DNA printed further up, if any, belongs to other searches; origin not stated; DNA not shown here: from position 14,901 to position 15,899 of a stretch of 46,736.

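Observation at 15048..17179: Nucleotidyltransferase/Cys-phosphatase fusion translationally coupled to a cytoplasmic WG-repeat protein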

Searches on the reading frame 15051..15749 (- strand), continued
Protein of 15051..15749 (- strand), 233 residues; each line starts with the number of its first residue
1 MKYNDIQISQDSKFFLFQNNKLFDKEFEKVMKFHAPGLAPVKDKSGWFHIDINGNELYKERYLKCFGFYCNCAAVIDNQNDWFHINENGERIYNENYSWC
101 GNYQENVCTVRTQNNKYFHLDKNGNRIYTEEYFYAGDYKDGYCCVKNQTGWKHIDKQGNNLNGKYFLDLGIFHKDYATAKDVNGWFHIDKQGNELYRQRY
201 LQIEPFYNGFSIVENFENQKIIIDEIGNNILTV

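Call 58: search_protein_families(library=ncbifam, proteins=[L085:4196-4762:+], max_evalue=1)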
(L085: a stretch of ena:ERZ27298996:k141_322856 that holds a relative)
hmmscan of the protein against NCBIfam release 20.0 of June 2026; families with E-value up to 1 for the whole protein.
L085:4196-4762:+ (189 aa): 18 families
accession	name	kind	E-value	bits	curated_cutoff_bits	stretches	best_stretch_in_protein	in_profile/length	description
TIGR03162.1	ribazole_cobC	equivalog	6.9e-12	45.2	162.9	1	10-162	3-155/176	alpha-ribazole phosphatase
NF038349.1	dPGM_arch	equivalog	2.2e-11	44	225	1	26-153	22-139/194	2,3-diphosphoglycerate-dependent phosphoglycerate mutase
NF045917.1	PhserinePhPspA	equivalog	3.3e-08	33.4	350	1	10-138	6-135/211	phosphoserine phosphatase PspA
TIGR03848.1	MSMEG_4193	subfamily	5.7e-08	32.4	203.85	1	9-78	3-75/204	MSMEG_4193 family putative phosphomutase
NF005567.0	PRK07238.1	equivalog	5.1e-07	29.3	326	1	9-80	181-255/378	bifunctional RNase H/acid phosphatase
NF052369.1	PmrG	equivalog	2.6e-05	23.8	170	1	4-69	19-87/168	lipopolysaccharide core heptose(II)-phosphate phosphatase PmrG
NF002901.0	PRK03482.1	equivalog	3.8e-05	23.4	261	1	29-76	27-74/215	2,3-diphosphoglycerate-dependent phosphoglycerate mutase GpmB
TIGR00249.1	sixA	equivalog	4.7e-05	23.3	74.5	1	29-82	22-78/154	phosphohistidine phosphatase SixA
NF011945.0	PRK15416.1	subfamily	0.00057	19.5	142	1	4-72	53-123/201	lipopolysaccharide core heptose(II)-phosphate phosphatase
NF009994.0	PRK13463.1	equivalog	0.00069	19.4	277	1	29-82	28-79/203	phosphoserine phosphatase 1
NF002217.0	PRK01112.1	equivalog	0.0079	15.6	320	1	27-66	25-64/228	2,3-bisphosphoglycerate-dependent phosphoglycerate mutase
NF010718.0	PRK14120.1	equivalog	0.0094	15.3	366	1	9-68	8-71/249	phosphoglyceromutase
TIGR01258.1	pgm_1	subfamily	0.028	13.8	81.7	1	26-71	23-70/245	2,3-bisphosphoglycerate-dependent phosphoglycerate mutase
NF011580.0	PRK15004.1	equivalog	0.032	14.2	250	1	21-79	16-76/203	adenosylcobalamin/alpha-ribazole phosphatase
NF009993.0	PRK13462.1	equivalog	0.036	13.7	226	1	8-67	8-71/203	acid phosphatase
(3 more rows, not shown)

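Call 74: list_cluster_members(proteins=[P0001, P0003, window:15051-15749:-])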
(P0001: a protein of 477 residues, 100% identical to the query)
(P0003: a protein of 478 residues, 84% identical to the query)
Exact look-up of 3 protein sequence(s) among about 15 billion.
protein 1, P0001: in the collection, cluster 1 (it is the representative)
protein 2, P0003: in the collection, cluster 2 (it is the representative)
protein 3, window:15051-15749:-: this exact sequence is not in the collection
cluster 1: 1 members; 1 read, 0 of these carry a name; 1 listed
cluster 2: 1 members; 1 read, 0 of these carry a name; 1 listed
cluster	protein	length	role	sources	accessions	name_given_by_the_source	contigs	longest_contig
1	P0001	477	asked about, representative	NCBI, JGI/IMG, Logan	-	-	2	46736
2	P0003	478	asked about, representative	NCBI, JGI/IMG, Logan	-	-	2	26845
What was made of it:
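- Tried and rejected: Cluster look-up returned no names (call 74).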

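Call 78: search_protein_families(library=pfam, proteins=[L087:2561-3319:+, L100:2827-3678:+, L157:3198-3710:+], max_evalue=0.01)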
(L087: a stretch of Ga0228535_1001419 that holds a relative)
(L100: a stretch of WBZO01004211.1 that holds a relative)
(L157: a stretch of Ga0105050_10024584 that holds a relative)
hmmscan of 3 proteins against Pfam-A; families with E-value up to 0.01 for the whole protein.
L087:2561-3319:+ (253 aa): 0 families

L100:2827-3678:+ (284 aa): 1 family
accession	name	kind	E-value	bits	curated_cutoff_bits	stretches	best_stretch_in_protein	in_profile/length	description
PF05721.19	PhyH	-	2.6e-14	54.4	22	1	8-193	2-211/213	Phytanoyl-CoA dioxygenase (PhyH)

L157:3198-3710:+ (171 aa): 1 family
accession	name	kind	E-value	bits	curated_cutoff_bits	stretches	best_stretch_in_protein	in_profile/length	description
PF00300.27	His_Phos_1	-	1.2e-14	54.9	21.7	1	3-80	1-80/194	Histidine phosphatase superfamily (branch 1)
